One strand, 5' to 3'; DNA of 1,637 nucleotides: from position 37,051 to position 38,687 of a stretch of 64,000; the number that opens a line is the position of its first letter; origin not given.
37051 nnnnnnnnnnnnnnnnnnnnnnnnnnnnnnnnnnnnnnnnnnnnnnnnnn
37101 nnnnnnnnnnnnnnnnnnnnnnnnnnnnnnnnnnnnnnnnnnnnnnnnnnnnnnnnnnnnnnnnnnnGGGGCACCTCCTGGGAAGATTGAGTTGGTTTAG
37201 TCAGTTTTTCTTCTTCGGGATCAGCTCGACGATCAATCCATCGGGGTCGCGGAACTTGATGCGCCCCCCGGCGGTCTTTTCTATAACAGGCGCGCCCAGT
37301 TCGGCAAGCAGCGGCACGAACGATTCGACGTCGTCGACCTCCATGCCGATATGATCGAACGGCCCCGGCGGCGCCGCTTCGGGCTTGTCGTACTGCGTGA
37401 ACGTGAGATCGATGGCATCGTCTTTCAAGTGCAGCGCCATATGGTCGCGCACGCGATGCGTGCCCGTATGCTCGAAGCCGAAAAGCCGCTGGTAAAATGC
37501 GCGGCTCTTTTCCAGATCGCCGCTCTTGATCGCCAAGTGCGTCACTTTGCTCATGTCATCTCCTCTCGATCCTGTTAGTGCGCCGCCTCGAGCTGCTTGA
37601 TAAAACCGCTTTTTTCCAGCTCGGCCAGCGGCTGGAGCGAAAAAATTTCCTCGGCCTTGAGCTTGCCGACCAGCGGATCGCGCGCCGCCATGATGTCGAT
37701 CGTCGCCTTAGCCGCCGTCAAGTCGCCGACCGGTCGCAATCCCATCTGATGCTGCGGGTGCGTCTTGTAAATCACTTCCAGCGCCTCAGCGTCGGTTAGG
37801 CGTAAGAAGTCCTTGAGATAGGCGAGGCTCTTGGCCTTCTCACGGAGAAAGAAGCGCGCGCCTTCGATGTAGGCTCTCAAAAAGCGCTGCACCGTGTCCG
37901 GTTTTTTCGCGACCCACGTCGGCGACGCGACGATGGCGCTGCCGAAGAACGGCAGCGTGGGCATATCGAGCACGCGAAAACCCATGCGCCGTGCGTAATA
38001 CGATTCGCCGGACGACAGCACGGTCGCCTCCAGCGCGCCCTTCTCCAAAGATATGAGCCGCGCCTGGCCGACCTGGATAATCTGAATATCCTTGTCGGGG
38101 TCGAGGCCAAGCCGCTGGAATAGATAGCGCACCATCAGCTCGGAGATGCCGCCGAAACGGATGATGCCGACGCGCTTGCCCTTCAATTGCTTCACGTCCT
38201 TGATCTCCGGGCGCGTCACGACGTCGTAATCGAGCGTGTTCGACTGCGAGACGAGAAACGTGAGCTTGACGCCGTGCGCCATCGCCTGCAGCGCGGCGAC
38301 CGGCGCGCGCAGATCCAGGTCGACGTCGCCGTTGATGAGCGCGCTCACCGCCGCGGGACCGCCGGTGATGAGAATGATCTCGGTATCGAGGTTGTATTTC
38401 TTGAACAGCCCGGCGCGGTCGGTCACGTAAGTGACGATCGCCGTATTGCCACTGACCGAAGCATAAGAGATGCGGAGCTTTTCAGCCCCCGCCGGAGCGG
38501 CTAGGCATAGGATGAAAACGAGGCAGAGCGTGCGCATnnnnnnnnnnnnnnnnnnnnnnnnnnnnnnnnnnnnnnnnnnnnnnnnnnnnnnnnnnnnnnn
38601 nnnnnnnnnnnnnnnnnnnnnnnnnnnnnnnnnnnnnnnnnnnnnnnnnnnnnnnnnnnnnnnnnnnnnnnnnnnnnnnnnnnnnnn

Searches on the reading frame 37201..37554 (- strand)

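Call 3: search_protein_families(library=pfam, proteins=[window:37201-37554:-], max_evalue=0.01)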
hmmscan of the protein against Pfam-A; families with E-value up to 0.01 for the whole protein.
window:37201-37554:- (117 aa): 5 families
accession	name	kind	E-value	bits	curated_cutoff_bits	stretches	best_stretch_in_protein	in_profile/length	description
PF00903.31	Glyoxalase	-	1.1e-13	52.1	20.6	1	4-111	2-121/121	Glyoxalase/Bleomycin resistance protein/Dioxygenase superfamily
PF13669.12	Glyoxalase_4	-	1.1e-07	32.5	27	1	6-94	2-97/109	Glyoxalase/Bleomycin resistance protein/Dioxygenase superfamily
PF18029.7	Glyoxalase_6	-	6.8e-07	30.3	23.6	1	8-107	3-101/106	Glyoxalase-like domain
PF22677.2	Ble-like_N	-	7.6e-05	22.8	24.5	1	3-28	1-26/41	Bleomycin resistance protein-like N-terminal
PF19581.5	Glyoxalase_7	-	0.0067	16.8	23.6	1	12-65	23-76/133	Glyoxalase superfamily protein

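Call 4: search_protein_families(library=ncbifam, proteins=[window:37201-37554:-], max_evalue=0.01)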
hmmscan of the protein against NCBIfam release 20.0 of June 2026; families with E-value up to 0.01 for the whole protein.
window:37201-37554:- (117 aa): 14 families
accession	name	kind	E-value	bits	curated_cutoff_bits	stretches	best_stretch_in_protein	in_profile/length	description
TIGR00068.2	glyox_I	equivalog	4.3e-09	36.4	120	1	54-116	77-142/143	lactoylglutathione lyase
NF050075.1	SMU1112c_YaeR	equivalog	3.6e-07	30.5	140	1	2-111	2-123/125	SMU1112c/YaeR family gloxylase I-like metalloprotein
NF050074.1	glyox_I_GloA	exception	1.3e-06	28.6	165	1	3-111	1-119/121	lactoylglutathione lyase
NF041414.1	ArsI_CadI_VOC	equivalog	1.8e-06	27.6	116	1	5-78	2-69/147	ArsI/CadI family heavy metal resistance metalloenzyme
TIGR03081.1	metmalonyl_epim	equivalog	6e-05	23.6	114.95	1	3-94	1-102/129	methylmalonyl-CoA epimerase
TIGR02295.1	HpaD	equivalog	7.9e-05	22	321.4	1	3-111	4-115/298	3,4-dihydroxyphenylacetate 2,3-dioxygenase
NF000125.1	498180014_fosA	hypoth_equivalog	0.00038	20.6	250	1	4-112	6-117/129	Fos family putative thiol transferase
NF000075.1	299782351_fosA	exception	0.0004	20.5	275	1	4-111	5-114/138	FosA3/FosA4 family fosfomycin resistance glutathione transferase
NF008551.0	PRK11478.1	equivalog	0.00047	20.6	148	1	2-111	5-126/129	VOC family protein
TIGR03211.1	catechol_2_3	equivalog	0.0014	18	320.2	1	3-114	4-118/303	catechol 2,3-dioxygenase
NF000221.4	FosA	exception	0.003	17.5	250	1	3-111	4-114/137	FosA family fosfomycin resistance glutathione transferase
NF000496.2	Fos_GSH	equivalog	0.0034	17.5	180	1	3-111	4-114/136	fosfomycin resistance glutathione transferase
NF000074.1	299782349_fosC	exception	0.0038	17.4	250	1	4-106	5-104/132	FosC2 family fosfomycin resistance glutathione transferase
NF000124.1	fos-Vibrio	exception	0.0042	17.2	250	1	4-111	5-109/132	FosG/FosC2-related fosfomycin resistance glutathione transferase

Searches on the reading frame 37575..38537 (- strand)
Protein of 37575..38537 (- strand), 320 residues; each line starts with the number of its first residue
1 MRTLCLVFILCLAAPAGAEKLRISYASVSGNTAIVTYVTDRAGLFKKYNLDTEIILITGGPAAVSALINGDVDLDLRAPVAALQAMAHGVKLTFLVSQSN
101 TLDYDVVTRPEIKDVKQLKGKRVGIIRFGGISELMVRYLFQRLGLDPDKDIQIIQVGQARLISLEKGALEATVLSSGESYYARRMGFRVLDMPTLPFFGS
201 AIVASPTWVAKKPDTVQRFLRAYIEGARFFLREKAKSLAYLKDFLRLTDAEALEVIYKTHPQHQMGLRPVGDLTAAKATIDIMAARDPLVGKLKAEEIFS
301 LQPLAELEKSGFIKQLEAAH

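Call 3: search_protein_families(library=pfam, proteins=[window:37575-38537:-], max_evalue=0.01)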
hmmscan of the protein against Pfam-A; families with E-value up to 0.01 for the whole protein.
window:37575-38537:- (320 aa): 3 families
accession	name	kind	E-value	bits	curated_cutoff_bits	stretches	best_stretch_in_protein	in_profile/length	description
PF09084.16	NMT1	-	4.9e-18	66.3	20.5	1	35-231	6-210/216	NMT1/THI5 like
PF13379.11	NMT1_2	-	4.6e-14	53.3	24.7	1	18-236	5-244/252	NMT1-like family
PF12974.12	Phosphonate-bd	-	1.6e-07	31.4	27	1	50-226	29-219/242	ABC transporter, phosphonate, periplasmic substrate-binding protein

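Call 4: search_protein_families(library=ncbifam, proteins=[window:37575-38537:-], max_evalue=0.01)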
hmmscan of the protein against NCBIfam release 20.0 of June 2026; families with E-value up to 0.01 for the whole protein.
window:37575-38537:- (320 aa): 4 families
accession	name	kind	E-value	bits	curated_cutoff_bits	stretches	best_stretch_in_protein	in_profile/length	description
TIGR01728.1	SsuA_fam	subfamily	6.8e-22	78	163.5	1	35-302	13-287/290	aliphatic sulfonate ABC transporter substrate-binding protein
NF008588.0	PRK11553.1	subfamily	4.7e-08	32.3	299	1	6-261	14-270/319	aliphatic sulfonate ABC transporter substrate-binding protein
NF040735.1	SBP_SaoX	equivalog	2.4e-05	23.6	300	1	35-172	17-153/330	ABC transporter substrate-binding subunit SaoX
TIGR02122.1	TRAP_TAXI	subfamily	2.9e-05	23.1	84.35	1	110-177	131-199/320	TAXI family TRAP transporter solute-binding subunit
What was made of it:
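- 37201..38537 (-): NMT1-type binding protein (37575-38537) and a VOC/glyoxalase-fold protein (37201-37554), directly downstream of A. calls 3, 4.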
